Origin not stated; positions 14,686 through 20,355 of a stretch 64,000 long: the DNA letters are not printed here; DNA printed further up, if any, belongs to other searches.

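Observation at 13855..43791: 30-kb single-operon VirB-type T4SS with a Rickettsiales-like B8-B7-B8-B9 duplication, extreme gene gigantism and no coupling protein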

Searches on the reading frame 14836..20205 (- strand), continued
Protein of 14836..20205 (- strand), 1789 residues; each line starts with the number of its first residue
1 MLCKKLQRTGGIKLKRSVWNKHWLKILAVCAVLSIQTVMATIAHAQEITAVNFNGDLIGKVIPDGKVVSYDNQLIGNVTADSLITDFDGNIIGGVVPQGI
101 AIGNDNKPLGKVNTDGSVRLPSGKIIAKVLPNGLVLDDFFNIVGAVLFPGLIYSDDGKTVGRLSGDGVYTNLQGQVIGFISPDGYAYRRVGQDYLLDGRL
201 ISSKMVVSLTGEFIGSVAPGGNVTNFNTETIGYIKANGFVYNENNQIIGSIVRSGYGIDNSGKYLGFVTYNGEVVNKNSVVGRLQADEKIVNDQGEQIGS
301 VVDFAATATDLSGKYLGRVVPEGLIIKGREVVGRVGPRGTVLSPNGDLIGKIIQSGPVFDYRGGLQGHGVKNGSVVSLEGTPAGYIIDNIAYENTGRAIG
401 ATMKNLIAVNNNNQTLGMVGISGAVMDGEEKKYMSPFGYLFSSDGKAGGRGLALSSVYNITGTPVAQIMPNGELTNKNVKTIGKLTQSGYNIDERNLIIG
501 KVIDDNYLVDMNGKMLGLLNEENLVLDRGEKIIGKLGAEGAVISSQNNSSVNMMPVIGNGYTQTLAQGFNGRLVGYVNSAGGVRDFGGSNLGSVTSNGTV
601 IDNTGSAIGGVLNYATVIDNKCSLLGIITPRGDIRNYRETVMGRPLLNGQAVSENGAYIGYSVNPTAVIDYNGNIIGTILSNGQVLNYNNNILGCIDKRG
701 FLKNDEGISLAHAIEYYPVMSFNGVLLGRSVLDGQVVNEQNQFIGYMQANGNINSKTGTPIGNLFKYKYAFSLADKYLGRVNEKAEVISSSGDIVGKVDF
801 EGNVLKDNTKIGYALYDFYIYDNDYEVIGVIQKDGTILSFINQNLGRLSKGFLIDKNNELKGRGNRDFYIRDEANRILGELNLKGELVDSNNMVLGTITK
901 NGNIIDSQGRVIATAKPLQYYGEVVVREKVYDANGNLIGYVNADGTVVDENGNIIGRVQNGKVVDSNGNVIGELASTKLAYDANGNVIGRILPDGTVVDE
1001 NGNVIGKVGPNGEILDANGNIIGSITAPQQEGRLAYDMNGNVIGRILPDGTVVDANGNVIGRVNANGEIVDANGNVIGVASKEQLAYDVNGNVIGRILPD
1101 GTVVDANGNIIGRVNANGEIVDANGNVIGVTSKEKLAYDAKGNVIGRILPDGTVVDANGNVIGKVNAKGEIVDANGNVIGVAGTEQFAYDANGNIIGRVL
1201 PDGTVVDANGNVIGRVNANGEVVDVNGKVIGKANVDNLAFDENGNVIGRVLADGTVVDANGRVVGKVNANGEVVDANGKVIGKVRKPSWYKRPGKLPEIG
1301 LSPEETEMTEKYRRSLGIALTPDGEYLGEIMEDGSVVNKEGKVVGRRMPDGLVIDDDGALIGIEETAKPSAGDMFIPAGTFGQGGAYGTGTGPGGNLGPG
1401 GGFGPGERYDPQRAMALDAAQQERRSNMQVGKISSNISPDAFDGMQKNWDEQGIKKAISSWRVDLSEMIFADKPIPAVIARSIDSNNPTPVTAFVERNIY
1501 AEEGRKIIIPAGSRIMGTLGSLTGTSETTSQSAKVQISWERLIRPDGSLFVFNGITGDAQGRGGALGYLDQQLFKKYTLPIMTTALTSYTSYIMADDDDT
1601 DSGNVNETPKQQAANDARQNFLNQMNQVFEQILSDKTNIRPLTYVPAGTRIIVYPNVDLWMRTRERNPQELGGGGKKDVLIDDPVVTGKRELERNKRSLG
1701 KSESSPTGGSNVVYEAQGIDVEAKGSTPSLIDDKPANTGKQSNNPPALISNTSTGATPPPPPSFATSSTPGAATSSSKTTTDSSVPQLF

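Call 27: find_homologous_proteins(query=window:14836-20205:-, max_evalue=0.00001)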
Query window:14836-20205:- (1789 aa): 1053 proteins with E <= 0.00001 among 8000 candidates; the best 120 are listed.
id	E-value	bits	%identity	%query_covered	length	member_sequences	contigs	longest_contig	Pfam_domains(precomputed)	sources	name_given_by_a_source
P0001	0.0e+0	2705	72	60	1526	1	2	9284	PF21784.4,PF12396.15,PF21785.4,PF03743.20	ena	-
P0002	0.0e+0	2632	57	97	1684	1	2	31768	PF21784.4,PF05593.20,PF12396.15,PF21785.4,PF03743.20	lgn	-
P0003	0.0e+0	2604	71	60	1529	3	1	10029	PF21784.4,PF12396.15,PF21785.4,PF03743.20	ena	-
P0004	0.0e+0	2135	53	65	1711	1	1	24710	PF21784.4,PF12396.15,PF21785.4,PF03743.20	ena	-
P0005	0.0e+0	2068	55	62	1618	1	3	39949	PF21784.4,PF12396.15,PF21785.4,PF03743.20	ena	-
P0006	0.0e+0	2067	55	62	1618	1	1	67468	PF21784.4,PF12396.15,PF21785.4,PF03743.20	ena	-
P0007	0.0e+0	2064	55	62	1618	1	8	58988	PF21784.4,PF12396.15,PF21785.4,PF03743.20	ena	-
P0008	0.0e+0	2064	55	62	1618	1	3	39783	PF21784.4,PF12396.15,PF21785.4,PF03743.20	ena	-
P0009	0.0e+0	2063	55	62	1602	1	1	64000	PF21784.4,PF12396.15,PF21785.4,PF03743.20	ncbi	-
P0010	0.0e+0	2041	53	59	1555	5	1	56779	PF21784.4,PF12396.15,PF21785.4,PF03743.20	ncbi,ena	-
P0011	0.0e+0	2029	54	60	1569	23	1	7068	PF21784.4,PF12396.15,PF21785.4,PF03743.20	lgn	-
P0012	0.0e+0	2028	54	59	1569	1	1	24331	PF21784.4,PF12396.15,PF21785.4,PF03743.20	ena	-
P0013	0.0e+0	2028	54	60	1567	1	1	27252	PF21784.4,PF12396.15,PF21785.4,PF03743.20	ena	-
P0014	0.0e+0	2028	54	60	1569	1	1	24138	PF21784.4,PF12396.15,PF21785.4,PF03743.20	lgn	-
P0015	0.0e+0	2028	54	60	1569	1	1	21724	PF21784.4,PF12396.15,PF21785.4,PF03743.20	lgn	-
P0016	0.0e+0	2028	54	59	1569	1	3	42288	PF21784.4,PF12396.15,PF21785.4,PF03743.20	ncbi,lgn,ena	-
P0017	0.0e+0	2028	54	59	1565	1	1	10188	PF21784.4,PF12396.15,PF21785.4,PF03743.20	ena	-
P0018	0.0e+0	2028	54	60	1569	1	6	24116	PF21784.4,PF12396.15,PF21785.4,PF03743.20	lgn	-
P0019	0.0e+0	2028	54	60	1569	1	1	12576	PF21784.4,PF12396.15,PF21785.4,PF03743.20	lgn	-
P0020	0.0e+0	2028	54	60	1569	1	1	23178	PF21784.4,PF12396.15,PF21785.4,PF03743.20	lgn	-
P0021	0.0e+0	2028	54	60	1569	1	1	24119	PF21784.4,PF12396.15,PF21785.4,PF03743.20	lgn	-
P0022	0.0e+0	2028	54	59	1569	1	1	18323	PF21784.4,PF12396.15,PF21785.4,PF03743.20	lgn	-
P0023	0.0e+0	2028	54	60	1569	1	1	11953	PF21784.4,PF12396.15,PF21785.4,PF03743.20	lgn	-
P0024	0.0e+0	2028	54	60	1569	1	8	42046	PF21784.4,PF12396.15,PF21785.4,PF03743.20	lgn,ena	-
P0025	0.0e+0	2027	54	60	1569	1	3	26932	PF21784.4,PF12396.15,PF21785.4,PF03743.20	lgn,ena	-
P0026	0.0e+0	2027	54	59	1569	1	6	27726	PF21784.4,PF12396.15,PF21785.4,PF03743.20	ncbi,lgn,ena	-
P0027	0.0e+0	2027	54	60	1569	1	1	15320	PF21784.4,PF12396.15,PF21785.4,PF03743.20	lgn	-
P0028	0.0e+0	2027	55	59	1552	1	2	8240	PF21784.4,PF12396.15,PF21785.4,PF03743.20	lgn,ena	-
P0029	0.0e+0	2027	54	59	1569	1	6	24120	PF21784.4,PF12396.15,PF21785.4,PF03743.20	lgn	-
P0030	0.0e+0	2027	54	59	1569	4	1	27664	PF21784.4,PF12396.15,PF21785.4,PF03743.20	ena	-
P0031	0.0e+0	2027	54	60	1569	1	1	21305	PF21784.4,PF12396.15,PF21785.4,PF03743.20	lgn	-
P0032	0.0e+0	2027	54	60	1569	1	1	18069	PF21784.4,PF12396.15,PF21785.4,PF03743.20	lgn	-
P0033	0.0e+0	2027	54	59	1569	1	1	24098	PF21784.4,PF12396.15,PF21785.4,PF03743.20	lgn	-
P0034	0.0e+0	2027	54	59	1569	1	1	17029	PF21784.4,PF12396.15,PF21785.4,PF03743.20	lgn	-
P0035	0.0e+0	2027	55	59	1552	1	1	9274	PF21784.4,PF12396.15,PF21785.4,PF03743.20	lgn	-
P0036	0.0e+0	2027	54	60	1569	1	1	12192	PF21784.4,PF12396.15,PF21785.4,PF03743.20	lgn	-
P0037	0.0e+0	2027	54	60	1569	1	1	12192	PF21784.4,PF12396.15,PF21785.4,PF03743.20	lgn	-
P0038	0.0e+0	2027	54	60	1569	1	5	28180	PF21784.4,PF12396.15,PF21785.4,PF03743.20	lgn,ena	-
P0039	0.0e+0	2027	54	60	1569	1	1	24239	PF21784.4,PF12396.15,PF21785.4,PF03743.20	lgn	-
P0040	0.0e+0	2027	54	59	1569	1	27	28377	PF21784.4,PF12396.15,PF21785.4,PF03743.20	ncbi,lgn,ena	-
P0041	0.0e+0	2027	54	59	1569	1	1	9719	PF21784.4,PF12396.15,PF21785.4,PF03743.20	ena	-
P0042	0.0e+0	2027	54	59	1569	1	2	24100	PF21784.4,PF12396.15,PF21785.4,PF03743.20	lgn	-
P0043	0.0e+0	2027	54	59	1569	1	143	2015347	PF21784.4,PF12396.15,PF21785.4,PF03743.20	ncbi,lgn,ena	ncbi:MAG: 5-fold beta-flower protein [Alphaproteobacteria bacterium]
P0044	0.0e+0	2027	54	59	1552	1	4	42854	PF21784.4,PF12396.15,PF21785.4,PF03743.20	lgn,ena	-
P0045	0.0e+0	2027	54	59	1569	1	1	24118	PF21784.4,PF12396.15,PF21785.4,PF03743.20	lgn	-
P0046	0.0e+0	2027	54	59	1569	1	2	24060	PF21784.4,PF12396.15,PF21785.4,PF03743.20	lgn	-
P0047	0.0e+0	2027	54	59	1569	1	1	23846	PF21784.4,PF12396.15,PF21785.4,PF03743.20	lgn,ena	-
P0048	0.0e+0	2027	54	59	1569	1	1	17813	PF21784.4,PF12396.15,PF21785.4,PF03743.20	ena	-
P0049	0.0e+0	2027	54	60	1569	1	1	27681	PF21784.4,PF12396.15,PF21785.4,PF03743.20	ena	-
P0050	0.0e+0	2027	54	59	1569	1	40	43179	PF21784.4,PF12396.15,PF21785.4,PF03743.20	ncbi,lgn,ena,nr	ncbi:MAG: hypothetical protein EGQ57_06065 [Alphaproteobacteria bacterium]|nr:hypothetical protein [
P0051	0.0e+0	2027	54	60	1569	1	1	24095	PF21784.4,PF12396.15,PF21785.4,PF03743.20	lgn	-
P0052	0.0e+0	2027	54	59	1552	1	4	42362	PF21784.4,PF12396.15,PF21785.4,PF03743.20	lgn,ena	-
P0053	0.0e+0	2027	54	60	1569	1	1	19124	PF21784.4,PF12396.15,PF21785.4,PF03743.20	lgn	-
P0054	0.0e+0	2027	54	60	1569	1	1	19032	PF21784.4,PF12396.15,PF21785.4,PF03743.20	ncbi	-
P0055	0.0e+0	2026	54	59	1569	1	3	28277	PF21784.4,PF12396.15,PF21785.4,PF03743.20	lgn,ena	-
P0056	0.0e+0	2026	54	60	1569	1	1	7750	PF21784.4,PF12396.15,PF21785.4,PF03743.20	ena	-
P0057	0.0e+0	2026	54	60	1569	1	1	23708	PF21784.4,PF12396.15,PF21785.4,PF03743.20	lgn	-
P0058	0.0e+0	2026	54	59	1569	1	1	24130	PF21784.4,PF12396.15,PF21785.4,PF03743.20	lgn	-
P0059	0.0e+0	2026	54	60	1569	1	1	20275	PF21784.4,PF12396.15,PF21785.4,PF03743.20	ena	-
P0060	0.0e+0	2026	54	59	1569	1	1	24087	PF21784.4,PF12396.15,PF21785.4,PF03743.20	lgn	-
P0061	0.0e+0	2026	54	59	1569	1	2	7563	PF21784.4,PF12396.15,PF21785.4,PF03743.20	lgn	-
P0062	0.0e+0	2026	54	59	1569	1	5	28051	PF21784.4,PF12396.15,PF21785.4,PF03743.20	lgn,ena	-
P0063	0.0e+0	2026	54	59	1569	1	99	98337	PF21784.4,PF12396.15,PF21785.4,PF03743.20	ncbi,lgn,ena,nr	ncbi:MAG TPA: hypothetical protein IAD29_04725 [Candidatus Scatocola faecigallinarum]|nr:hypothetica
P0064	0.0e+0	2026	54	59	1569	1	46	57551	PF21784.4,PF12396.15,PF21785.4,PF03743.20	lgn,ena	-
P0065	0.0e+0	2026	54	59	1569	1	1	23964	PF21784.4,PF12396.15,PF21785.4,PF03743.20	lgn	-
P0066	0.0e+0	2026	54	59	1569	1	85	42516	PF21784.4,PF12396.15,PF21785.4,PF03743.20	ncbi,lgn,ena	-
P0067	0.0e+0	2026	54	60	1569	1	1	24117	PF21784.4,PF12396.15,PF21785.4,PF03743.20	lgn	-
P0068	0.0e+0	2026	54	59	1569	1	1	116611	PF21784.4,PF12396.15,PF21785.4,PF03743.20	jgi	-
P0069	0.0e+0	2026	54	60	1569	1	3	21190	PF21784.4,PF12396.15,PF21785.4,PF03743.20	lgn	-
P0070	0.0e+0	2026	54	60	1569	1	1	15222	PF21784.4,PF12396.15,PF21785.4,PF03743.20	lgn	-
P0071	0.0e+0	2026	54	59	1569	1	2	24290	PF21784.4,PF12396.15,PF21785.4,PF03743.20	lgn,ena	-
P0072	0.0e+0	2026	54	59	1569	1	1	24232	PF21784.4,PF12396.15,PF21785.4,PF03743.20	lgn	-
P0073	0.0e+0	2026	54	59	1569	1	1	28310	PF21784.4,PF12396.15,PF21785.4,PF03743.20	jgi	-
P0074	0.0e+0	2026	54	59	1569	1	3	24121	PF21784.4,PF12396.15,PF21785.4,PF03743.20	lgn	-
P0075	0.0e+0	2026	54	59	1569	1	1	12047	PF21784.4,PF12396.15,PF21785.4,PF03743.20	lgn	-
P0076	0.0e+0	2026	54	59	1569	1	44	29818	PF21784.4,PF12396.15,PF21785.4,PF03743.20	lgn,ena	-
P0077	0.0e+0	2026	54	59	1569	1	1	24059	PF21784.4,PF12396.15,PF21785.4,PF03743.20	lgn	-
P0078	0.0e+0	2026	54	60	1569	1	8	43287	PF21784.4,PF12396.15,PF21785.4,PF03743.20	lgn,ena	-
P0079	0.0e+0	2026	54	60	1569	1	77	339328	PF21784.4,PF12396.15,PF21785.4,PF03743.20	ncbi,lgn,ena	-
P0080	0.0e+0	2026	54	60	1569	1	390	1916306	PF21784.4,PF12396.15,PF21785.4,PF03743.20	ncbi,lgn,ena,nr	ncbi:MAG: hypothetical protein KH126_05995 [Azospirillum sp.]|nr:hypothetical protein [Azospirillum 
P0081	0.0e+0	2026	54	60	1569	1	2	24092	PF21784.4,PF12396.15,PF21785.4,PF03743.20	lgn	-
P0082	0.0e+0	2026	54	59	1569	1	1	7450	PF21784.4,PF12396.15,PF21785.4,PF03743.20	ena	-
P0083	0.0e+0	2026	54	59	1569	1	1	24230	PF21784.4,PF12396.15,PF21785.4,PF03743.20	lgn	-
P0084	0.0e+0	2026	54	59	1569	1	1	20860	PF21784.4,PF12396.15,PF21785.4,PF03743.20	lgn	-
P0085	0.0e+0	2026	54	60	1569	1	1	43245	PF21784.4,PF12396.15,PF21785.4,PF03743.20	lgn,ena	-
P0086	0.0e+0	2026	54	60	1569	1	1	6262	PF21784.4,PF12396.15,PF21785.4,PF03743.20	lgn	-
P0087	0.0e+0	2026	54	60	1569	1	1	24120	PF21784.4,PF12396.15,PF21785.4,PF03743.20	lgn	-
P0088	0.0e+0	2026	54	59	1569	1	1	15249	PF21784.4,PF12396.15,PF21785.4,PF03743.20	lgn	-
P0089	0.0e+0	2026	54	60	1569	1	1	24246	PF21784.4,PF12396.15,PF21785.4,PF03743.20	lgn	-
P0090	0.0e+0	2026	54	60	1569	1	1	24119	PF21784.4,PF12396.15,PF21785.4,PF03743.20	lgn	-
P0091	0.0e+0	2026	54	60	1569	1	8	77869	PF21784.4,PF12396.15,PF21785.4,PF03743.20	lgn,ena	-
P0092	0.0e+0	2026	54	60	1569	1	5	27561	PF21784.4,PF12396.15,PF21785.4,PF03743.20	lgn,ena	-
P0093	0.0e+0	2026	54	60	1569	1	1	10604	PF21784.4,PF12396.15,PF21785.4,PF03743.20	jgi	-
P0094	0.0e+0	2026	54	60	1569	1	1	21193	PF21784.4,PF12396.15,PF21785.4,PF03743.20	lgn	-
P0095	0.0e+0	2026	54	60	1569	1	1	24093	PF21784.4,PF12396.15,PF21785.4,PF03743.20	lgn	-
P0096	0.0e+0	2026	54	59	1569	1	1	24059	PF21784.4,PF12396.15,PF21785.4,PF03743.20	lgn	-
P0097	0.0e+0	2026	54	59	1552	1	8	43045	PF21784.4,PF12396.15,PF21785.4,PF03743.20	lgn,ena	-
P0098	0.0e+0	2026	54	59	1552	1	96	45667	PF21784.4,PF12396.15,PF21785.4,PF03743.20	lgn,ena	-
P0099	0.0e+0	2026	54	60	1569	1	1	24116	PF21784.4,PF12396.15,PF21785.4,PF03743.20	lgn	-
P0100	0.0e+0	2026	54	60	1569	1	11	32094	PF21784.4,PF12396.15,PF21785.4,PF03743.20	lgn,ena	-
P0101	0.0e+0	2026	54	59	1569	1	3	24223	PF21784.4,PF12396.15,PF21785.4,PF03743.20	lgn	-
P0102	0.0e+0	2026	54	59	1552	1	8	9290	PF21784.4,PF12396.15,PF21785.4,PF03743.20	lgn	-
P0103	0.0e+0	2026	54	59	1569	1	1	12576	PF21784.4,PF12396.15,PF21785.4,PF03743.20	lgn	-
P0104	0.0e+0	2026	54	60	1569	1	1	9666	PF21784.4,PF12396.15,PF21785.4,PF03743.20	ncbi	-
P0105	0.0e+0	2026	54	59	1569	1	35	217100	PF21784.4,PF12396.15,PF21785.4,PF03743.20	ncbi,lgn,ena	-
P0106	0.0e+0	2026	54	59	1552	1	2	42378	PF21784.4,PF12396.15,PF21785.4,PF03743.20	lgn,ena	-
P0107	0.0e+0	2026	54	59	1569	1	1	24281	PF21784.4,PF12396.15,PF21785.4,PF03743.20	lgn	-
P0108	0.0e+0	2026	54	60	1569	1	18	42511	PF21784.4,PF12396.15,PF21785.4,PF03743.20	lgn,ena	-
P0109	0.0e+0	2026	54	59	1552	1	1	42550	PF21784.4,PF12396.15,PF21785.4,PF03743.20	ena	-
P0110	0.0e+0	2026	54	60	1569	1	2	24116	PF21784.4,PF12396.15,PF21785.4,PF03743.20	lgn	-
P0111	0.0e+0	2026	54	60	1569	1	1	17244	PF21784.4,PF12396.15,PF21785.4,PF03743.20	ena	-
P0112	0.0e+0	2026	54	59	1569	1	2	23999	PF21784.4,PF12396.15,PF21785.4,PF03743.20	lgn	-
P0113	0.0e+0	2026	54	60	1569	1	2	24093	PF21784.4,PF12396.15,PF21785.4,PF03743.20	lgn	-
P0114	0.0e+0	2026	54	60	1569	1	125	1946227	PF21784.4,PF12396.15,PF21785.4,PF03743.20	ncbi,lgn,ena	-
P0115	0.0e+0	2026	54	59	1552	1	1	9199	PF21784.4,PF12396.15,PF21785.4,PF03743.20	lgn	-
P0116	0.0e+0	2026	54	60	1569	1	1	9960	PF21784.4,PF12396.15,PF21785.4,PF03743.20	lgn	-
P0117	0.0e+0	2026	54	59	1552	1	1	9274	PF21784.4,PF12396.15,PF21785.4,PF03743.20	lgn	-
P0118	0.0e+0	2026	54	60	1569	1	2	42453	PF21784.4,PF12396.15,PF21785.4,PF03743.20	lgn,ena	-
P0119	0.0e+0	2026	54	60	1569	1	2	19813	PF21784.4,PF12396.15,PF21785.4,PF03743.20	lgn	-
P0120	0.0e+0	2025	54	60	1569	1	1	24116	PF21784.4,PF12396.15,PF21785.4,PF03743.20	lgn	-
